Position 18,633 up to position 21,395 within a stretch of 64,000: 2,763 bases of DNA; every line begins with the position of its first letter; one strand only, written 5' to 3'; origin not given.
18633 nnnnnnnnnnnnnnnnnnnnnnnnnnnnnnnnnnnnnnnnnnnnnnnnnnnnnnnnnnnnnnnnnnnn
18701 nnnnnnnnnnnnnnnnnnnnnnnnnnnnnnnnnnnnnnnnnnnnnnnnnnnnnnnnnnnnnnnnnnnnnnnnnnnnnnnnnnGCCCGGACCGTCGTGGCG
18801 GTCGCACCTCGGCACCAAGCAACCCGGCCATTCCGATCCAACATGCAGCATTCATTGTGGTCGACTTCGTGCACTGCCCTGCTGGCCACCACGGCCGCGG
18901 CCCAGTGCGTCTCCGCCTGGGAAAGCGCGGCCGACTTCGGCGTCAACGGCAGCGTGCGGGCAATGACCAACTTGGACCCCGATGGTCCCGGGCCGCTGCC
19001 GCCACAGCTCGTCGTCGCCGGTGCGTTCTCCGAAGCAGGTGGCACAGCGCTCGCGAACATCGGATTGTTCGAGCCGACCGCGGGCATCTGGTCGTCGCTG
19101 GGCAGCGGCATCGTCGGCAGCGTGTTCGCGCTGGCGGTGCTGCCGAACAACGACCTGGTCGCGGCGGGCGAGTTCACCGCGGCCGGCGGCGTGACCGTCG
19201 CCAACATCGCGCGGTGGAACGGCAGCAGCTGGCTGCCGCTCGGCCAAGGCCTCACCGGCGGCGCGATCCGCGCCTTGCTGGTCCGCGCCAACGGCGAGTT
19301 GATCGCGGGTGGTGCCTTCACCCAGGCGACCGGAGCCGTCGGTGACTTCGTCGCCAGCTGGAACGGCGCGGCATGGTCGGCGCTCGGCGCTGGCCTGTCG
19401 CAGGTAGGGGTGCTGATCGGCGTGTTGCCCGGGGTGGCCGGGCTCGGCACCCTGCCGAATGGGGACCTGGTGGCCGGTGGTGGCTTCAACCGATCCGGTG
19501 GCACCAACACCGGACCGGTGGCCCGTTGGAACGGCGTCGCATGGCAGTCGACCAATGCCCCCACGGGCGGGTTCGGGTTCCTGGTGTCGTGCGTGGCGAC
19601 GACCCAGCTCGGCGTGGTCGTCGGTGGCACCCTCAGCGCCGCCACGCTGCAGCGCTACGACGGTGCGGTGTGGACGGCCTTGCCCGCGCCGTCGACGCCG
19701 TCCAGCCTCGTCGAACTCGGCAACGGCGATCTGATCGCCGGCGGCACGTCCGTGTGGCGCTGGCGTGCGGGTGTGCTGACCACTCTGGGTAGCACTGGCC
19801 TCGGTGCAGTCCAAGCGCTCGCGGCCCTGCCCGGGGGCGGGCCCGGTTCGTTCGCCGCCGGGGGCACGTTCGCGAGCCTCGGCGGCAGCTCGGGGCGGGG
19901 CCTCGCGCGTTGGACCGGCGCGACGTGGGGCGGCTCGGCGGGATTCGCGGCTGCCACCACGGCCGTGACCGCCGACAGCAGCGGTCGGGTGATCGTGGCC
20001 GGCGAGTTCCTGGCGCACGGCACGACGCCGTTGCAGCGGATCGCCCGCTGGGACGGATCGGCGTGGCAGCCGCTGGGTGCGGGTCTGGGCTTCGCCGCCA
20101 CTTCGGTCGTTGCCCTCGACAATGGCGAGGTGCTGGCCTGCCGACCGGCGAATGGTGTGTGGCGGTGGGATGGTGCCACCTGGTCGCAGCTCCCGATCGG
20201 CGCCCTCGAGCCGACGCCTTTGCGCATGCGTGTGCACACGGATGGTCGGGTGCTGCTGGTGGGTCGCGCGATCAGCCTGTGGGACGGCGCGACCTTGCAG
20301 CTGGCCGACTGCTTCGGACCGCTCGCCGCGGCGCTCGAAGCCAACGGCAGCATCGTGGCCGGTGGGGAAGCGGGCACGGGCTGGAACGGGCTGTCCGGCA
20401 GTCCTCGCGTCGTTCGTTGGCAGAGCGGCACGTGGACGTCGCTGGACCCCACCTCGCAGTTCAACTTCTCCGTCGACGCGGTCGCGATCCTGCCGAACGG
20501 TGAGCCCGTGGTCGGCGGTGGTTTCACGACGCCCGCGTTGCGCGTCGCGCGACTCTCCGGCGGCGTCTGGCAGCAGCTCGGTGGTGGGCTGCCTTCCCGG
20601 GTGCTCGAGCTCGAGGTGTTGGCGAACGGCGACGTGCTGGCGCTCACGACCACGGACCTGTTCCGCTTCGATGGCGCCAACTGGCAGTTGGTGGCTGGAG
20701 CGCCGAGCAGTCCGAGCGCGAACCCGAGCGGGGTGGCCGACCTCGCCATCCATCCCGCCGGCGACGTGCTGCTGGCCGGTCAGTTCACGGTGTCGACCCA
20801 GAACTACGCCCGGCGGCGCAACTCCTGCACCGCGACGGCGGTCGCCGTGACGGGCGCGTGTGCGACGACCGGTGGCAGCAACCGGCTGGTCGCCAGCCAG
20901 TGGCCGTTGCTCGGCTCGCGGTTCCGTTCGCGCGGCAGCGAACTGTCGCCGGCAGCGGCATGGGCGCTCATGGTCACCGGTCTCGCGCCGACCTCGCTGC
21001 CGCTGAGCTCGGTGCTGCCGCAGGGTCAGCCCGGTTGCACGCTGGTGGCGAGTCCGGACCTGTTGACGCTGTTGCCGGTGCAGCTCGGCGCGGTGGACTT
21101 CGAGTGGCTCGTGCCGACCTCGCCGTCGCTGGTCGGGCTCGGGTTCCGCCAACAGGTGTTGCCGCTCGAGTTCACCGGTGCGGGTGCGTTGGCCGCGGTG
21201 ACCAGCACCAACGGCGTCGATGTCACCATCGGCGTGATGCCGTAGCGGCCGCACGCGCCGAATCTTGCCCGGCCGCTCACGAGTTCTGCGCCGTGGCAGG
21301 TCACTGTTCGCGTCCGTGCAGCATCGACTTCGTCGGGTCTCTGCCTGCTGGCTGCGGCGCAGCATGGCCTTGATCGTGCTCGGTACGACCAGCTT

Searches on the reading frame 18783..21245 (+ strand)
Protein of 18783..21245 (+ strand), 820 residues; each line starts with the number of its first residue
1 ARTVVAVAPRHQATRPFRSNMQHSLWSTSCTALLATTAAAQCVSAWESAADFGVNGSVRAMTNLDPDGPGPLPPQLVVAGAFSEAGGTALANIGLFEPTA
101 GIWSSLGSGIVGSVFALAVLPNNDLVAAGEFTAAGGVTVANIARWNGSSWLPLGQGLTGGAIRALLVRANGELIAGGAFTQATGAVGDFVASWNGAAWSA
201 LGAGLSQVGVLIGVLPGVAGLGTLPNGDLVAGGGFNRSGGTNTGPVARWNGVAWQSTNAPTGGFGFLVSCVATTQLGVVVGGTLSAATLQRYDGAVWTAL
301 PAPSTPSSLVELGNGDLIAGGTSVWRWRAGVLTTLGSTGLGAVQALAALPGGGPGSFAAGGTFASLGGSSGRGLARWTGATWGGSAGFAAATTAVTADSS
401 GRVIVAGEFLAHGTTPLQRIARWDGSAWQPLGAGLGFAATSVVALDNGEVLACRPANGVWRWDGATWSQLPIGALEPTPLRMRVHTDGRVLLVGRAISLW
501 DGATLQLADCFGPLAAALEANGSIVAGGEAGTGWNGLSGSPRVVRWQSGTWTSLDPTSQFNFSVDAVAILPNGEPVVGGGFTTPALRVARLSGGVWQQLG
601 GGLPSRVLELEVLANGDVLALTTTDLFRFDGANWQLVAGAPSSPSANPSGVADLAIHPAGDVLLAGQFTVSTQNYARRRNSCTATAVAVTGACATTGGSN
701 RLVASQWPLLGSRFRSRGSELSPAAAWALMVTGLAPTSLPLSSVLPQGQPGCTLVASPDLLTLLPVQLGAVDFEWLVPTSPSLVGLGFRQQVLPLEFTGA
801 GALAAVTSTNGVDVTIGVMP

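Call 63: search_protein_families(library=pfam, proteins=[window:18783-21245:+], max_evalue=0.00001)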
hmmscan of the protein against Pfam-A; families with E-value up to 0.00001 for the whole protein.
window:18783-21245:+ (820 aa): 2 families
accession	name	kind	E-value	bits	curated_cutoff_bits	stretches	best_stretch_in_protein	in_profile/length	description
PF12768.13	Rax2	-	1.4e-09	38.1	28.8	1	75-202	37-163/254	Rax2 C-terminal beta propeller domain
PF17164.10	DUF5122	-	2e-07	31.6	27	0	121-144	2-25/36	Domain of unknown function (DUF5122) beta-propeller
